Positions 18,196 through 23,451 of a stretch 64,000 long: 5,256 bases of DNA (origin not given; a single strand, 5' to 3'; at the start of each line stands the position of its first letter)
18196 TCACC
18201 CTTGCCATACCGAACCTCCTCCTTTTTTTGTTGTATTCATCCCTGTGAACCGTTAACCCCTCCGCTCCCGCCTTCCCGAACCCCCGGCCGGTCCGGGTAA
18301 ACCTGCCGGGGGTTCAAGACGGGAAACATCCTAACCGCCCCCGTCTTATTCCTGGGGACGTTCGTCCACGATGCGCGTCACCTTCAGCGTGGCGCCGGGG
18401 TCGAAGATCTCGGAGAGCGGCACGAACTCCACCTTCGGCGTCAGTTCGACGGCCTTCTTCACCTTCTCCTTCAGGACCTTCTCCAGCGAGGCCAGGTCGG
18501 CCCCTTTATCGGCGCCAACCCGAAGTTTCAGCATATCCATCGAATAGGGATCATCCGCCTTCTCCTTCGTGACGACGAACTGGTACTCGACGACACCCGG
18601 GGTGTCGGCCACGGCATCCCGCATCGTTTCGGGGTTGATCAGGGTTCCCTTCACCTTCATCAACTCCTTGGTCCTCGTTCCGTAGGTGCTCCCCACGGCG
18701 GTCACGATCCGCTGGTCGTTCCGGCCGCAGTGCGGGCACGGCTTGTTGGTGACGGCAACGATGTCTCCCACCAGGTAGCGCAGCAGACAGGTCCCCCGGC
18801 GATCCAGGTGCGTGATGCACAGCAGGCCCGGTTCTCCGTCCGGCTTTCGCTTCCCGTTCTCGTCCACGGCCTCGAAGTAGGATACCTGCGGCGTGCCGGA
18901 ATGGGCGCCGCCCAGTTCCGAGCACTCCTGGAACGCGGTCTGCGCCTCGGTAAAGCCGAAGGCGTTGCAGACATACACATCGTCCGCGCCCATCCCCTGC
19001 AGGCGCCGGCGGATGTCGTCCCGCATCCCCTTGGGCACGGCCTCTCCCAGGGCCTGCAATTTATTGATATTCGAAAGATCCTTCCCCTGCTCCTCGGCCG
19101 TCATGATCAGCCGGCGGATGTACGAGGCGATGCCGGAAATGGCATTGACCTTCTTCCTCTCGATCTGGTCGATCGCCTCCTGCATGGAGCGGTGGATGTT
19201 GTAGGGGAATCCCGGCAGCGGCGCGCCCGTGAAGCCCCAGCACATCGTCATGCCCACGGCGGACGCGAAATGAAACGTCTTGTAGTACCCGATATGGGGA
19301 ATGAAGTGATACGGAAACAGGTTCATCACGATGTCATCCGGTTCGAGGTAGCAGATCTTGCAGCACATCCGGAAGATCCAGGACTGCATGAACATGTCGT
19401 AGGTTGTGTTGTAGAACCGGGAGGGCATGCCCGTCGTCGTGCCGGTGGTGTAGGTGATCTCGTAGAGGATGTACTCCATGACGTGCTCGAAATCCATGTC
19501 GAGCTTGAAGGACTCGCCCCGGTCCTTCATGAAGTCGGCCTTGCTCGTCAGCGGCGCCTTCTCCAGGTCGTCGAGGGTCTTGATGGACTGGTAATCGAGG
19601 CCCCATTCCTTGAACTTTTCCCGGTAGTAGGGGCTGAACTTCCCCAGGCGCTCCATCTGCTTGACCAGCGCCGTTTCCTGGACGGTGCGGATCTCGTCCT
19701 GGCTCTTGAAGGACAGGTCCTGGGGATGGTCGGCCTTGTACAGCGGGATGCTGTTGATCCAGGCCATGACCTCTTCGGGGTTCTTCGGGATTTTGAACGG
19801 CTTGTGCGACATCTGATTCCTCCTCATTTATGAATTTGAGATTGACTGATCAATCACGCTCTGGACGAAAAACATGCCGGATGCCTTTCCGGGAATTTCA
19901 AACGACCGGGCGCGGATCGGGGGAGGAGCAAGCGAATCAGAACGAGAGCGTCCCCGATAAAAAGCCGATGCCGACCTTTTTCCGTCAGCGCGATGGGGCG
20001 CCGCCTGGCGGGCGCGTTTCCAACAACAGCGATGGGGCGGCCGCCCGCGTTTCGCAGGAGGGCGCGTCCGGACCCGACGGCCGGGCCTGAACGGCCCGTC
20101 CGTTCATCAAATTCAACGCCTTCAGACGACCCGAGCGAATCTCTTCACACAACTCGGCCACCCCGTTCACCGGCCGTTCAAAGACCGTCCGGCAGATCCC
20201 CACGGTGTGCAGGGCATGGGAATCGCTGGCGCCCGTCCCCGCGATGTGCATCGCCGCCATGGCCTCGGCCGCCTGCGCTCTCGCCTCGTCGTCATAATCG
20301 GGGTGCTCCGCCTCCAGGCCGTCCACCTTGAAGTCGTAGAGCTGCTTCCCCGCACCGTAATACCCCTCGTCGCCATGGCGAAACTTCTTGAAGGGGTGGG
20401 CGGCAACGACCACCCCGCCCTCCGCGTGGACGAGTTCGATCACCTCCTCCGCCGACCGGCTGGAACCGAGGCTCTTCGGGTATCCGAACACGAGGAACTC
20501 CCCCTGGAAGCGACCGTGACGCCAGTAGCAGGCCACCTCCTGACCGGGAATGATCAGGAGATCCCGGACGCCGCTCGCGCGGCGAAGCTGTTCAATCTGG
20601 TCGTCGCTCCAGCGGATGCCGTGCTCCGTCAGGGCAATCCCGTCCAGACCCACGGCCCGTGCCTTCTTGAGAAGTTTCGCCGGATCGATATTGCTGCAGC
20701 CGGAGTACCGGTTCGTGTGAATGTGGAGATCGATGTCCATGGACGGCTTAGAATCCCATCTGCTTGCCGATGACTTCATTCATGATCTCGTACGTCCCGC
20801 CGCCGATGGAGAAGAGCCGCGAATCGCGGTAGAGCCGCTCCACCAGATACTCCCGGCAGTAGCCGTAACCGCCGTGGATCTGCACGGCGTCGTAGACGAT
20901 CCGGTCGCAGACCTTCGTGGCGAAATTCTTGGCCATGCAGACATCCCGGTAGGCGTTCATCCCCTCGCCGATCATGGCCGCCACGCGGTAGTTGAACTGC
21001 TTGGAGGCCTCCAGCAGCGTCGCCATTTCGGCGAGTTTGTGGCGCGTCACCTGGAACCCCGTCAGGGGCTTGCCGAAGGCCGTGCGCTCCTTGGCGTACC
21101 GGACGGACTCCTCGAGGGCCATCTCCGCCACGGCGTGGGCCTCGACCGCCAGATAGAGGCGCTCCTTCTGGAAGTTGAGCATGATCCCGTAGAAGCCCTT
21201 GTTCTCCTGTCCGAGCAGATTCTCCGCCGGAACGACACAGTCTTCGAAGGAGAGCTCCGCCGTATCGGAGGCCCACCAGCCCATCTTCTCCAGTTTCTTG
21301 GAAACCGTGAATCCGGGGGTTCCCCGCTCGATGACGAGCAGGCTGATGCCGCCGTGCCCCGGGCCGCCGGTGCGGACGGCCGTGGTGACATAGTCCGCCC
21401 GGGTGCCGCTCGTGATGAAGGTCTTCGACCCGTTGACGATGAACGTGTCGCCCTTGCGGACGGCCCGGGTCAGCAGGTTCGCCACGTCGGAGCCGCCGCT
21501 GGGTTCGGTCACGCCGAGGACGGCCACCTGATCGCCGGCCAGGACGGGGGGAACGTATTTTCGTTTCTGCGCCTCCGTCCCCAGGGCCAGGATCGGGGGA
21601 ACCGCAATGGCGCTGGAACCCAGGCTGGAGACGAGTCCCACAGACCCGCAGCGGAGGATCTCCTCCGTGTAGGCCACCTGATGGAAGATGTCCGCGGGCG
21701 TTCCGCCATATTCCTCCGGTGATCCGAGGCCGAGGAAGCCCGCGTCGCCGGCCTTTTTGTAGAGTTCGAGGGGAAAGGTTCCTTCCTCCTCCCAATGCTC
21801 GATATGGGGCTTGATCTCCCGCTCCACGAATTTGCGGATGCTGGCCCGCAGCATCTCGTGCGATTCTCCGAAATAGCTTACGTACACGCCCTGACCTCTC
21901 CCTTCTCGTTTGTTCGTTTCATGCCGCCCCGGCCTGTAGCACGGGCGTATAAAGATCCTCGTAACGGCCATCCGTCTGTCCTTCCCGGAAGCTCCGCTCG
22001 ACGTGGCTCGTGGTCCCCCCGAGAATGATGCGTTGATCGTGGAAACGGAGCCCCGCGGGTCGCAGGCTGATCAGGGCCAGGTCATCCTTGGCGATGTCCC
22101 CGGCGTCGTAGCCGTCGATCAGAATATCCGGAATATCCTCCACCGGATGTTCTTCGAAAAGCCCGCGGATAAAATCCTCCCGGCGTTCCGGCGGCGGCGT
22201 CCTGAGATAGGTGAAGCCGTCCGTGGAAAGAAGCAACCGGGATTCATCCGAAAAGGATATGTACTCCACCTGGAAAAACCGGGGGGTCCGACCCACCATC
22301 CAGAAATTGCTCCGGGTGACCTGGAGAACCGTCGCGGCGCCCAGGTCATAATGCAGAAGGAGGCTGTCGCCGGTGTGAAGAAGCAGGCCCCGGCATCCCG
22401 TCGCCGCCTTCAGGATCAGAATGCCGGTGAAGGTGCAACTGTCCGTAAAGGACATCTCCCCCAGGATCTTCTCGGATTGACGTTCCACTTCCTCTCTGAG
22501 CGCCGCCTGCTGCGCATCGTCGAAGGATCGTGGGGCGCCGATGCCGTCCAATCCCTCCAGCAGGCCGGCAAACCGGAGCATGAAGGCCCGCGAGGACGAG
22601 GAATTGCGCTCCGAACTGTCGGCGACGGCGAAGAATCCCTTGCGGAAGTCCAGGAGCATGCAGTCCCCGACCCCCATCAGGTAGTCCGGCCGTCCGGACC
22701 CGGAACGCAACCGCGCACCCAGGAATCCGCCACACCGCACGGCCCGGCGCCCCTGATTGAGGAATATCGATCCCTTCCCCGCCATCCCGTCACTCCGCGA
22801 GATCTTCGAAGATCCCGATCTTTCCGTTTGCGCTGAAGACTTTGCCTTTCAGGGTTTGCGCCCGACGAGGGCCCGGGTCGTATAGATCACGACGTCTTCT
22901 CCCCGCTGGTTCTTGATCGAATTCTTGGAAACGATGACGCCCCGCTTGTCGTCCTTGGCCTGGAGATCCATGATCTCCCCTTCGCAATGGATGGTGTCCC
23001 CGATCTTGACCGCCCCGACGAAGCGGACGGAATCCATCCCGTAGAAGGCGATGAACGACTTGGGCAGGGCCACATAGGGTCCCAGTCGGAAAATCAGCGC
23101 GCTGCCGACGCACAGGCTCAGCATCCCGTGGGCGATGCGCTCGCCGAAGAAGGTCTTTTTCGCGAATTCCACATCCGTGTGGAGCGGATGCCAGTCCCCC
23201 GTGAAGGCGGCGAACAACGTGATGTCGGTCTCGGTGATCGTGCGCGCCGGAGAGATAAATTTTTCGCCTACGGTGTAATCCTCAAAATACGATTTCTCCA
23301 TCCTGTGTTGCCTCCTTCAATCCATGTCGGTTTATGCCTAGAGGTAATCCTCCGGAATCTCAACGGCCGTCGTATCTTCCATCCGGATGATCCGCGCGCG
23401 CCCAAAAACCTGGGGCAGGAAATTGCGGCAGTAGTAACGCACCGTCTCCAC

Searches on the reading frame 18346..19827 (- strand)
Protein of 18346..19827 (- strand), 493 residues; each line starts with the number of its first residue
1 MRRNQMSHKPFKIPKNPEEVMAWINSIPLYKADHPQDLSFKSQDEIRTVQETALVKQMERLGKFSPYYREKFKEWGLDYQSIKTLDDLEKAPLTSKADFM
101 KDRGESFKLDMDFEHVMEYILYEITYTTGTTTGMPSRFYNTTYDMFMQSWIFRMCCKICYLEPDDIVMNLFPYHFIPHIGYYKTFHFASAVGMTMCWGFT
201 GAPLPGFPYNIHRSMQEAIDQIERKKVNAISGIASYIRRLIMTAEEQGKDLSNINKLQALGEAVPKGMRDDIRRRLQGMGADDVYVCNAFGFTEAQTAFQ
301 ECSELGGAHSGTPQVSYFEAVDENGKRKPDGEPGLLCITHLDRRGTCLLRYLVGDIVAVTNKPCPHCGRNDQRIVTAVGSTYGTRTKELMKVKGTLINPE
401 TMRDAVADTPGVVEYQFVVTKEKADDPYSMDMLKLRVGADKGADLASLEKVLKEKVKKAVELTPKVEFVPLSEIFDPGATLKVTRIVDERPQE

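Call 27: search_protein_families(library=ncbifam, proteins=[window:18346-19827:-], max_evalue=1e-8)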
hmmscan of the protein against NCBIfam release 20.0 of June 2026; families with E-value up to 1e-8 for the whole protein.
window:18346-19827:- (493 aa): 5 families
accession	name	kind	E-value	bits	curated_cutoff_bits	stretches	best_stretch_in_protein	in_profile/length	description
NF053551.1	FlxY_rubin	equivalog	5.4e-48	163.8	520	1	39-475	2-406/424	flexirubin biosynthesis putative acyl-CoA ligase FlxY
NF041878.1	paak_haloarch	equivalog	5e-31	107.7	700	1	39-490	6-427/427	phenylacetate--CoA ligase PaaK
NF045666.1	DVU1553_fam_AMP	equivalog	4.7e-29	101.5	300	1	40-374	17-324/331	DVU_1553 family AMP-dependent CoA ligase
TIGR02155.1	PA_CoA_ligase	equivalog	8.9e-20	70.6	646.3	1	42-490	4-422/422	phenylacetate--CoA ligase PaaK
TIGR03335.1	F390_ftsA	equivalog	1.1e-12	47.4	458.7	1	50-377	18-326/445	coenzyme F390 synthetase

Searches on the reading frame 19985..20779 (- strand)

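Call 27: search_protein_families(library=ncbifam, proteins=[window:19985-20779:-], max_evalue=1e-8)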
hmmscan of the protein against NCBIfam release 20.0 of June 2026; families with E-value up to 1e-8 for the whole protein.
window:19985-20779:- (264 aa): 1 family
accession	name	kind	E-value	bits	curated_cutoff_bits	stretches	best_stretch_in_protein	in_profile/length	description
NF038032.1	CehA_McbA_metalo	domain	1.5e-19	70.6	80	1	16-219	5-213/315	CehA/McbA family metallohydrolase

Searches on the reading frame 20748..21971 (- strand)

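Call 27: search_protein_families(library=ncbifam, proteins=[window:20748-21971:-], max_evalue=1e-8)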
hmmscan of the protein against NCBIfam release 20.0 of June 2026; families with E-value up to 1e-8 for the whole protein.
window:20748-21971:- (407 aa): 20 families
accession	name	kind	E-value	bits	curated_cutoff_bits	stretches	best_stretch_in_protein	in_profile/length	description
NF042972.1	AcrlCoAredClosAcrC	equivalog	2e-98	329.5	640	1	34-404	5-375/378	acryloyl-CoA reductase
NF008997.0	PRK12341.1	equivalog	6.7e-77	259.1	537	1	36-405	7-376/382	acyl-CoA dehydrogenase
NF058590.1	AcCoDHFadEBacil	equivalog_domain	4.8e-75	253.2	600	1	34-398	21-403/586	acyl-CoA dehydrogenase FadE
NF043006.1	CyhCrbnylCoADH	equivalog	7.1e-74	249.1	650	1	36-404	6-374/380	cyclohexane-1-carbonyl-CoA dehydrogenase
NF045552.1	GlutCoADH_Des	equivalog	6.4e-71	239.6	470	1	35-402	6-376/387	glutaryl-CoA dehydrogenase Acd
NF042439.1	SulpropCoADesulf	equivalog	1.1e-68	231.7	600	1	43-404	2-369/379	3-sulfinopropanoyl-CoA desulfinase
NF045652.1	ProlPCPDhRedW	equivalog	1.8e-61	208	650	1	39-406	5-374/376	L-prolyl-[peptidyl-carrier protein] dehydrogenase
TIGR03207.1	cyc_hxne_CoA_dh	equivalog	2.9e-56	190.8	575.35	1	39-404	6-370/372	cyclohexanecarboxyl-CoA dehydrogenase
NF053553.1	prodigi_MBC_PigA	equivalog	3.2e-52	177.9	500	1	40-406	11-380/381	prodigiosin MBC biosynthesis dehydrogenase PigA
NF002885.1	PRK03354.1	equivalog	2.3e-51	175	540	1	36-404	7-372/378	crotonobetainyl-CoA dehydrogenase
NF052270.1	Staph_DH_FadE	equivalog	3.3e-35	121.6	600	1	43-405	30-393/400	acyl-CoA dehydrogenase FadE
TIGR03204.1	pimC_large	equivalog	2.2e-31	109.1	623.85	1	74-335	49-306/395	pimeloyl-CoA dehydrogenase large subunit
NF037942.1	ac_ACP_DH_MbtN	equivalog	8.6e-27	93.8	700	1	48-405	12-365/376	mycobactin biosynthesis acyl-ACP dehydrogenase MbtN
NF049984.1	Rv1679_FadE16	equivalog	1.4e-24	87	600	1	56-404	15-364/371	Rv1679 family acyl-CoA dehydrogenase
TIGR03203.1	pimD_small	equivalog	3.4e-22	79.1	652.7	1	59-381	31-352/378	pimeloyl-CoA dehydrogenase small subunit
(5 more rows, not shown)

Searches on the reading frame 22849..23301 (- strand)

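Call 28: search_protein_families(library=ncbifam, proteins=[window:22849-23301:-], max_evalue=1e-8)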
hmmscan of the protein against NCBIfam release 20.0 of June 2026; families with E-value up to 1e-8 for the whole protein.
window:22849-23301:- (150 aa): 5 families
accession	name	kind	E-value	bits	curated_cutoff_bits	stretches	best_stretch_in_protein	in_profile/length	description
TIGR02278.1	PaaN-DH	equivalog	1.5e-22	79.6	562.8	1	3-147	522-663/664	phenylacetic acid degradation bifunctional protein PaaZ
NF006045.0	PRK08190.1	subfamily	5.3e-16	58.5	282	1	2-138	7-133/467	bifunctional enoyl-CoA hydratase/phosphate acetyltransferase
NF040620.1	fused_HadA_HadB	exception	1.7e-10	40.9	350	0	4-70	194-260/329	fused (3R)-hydroxyacyl-ACP dehydratase subunits HadA/HadB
NF010246.0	PRK13693.1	equivalog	3.2e-10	40.1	203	1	4-100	4-93/142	(3R)-hydroxyacyl-ACP dehydratase subunit HadB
NF038241.1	RipB_Ich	equivalog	7.3e-10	39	340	1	4-146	22-162/175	(R)-specific enoyl-CoA hydratase RipB/Ich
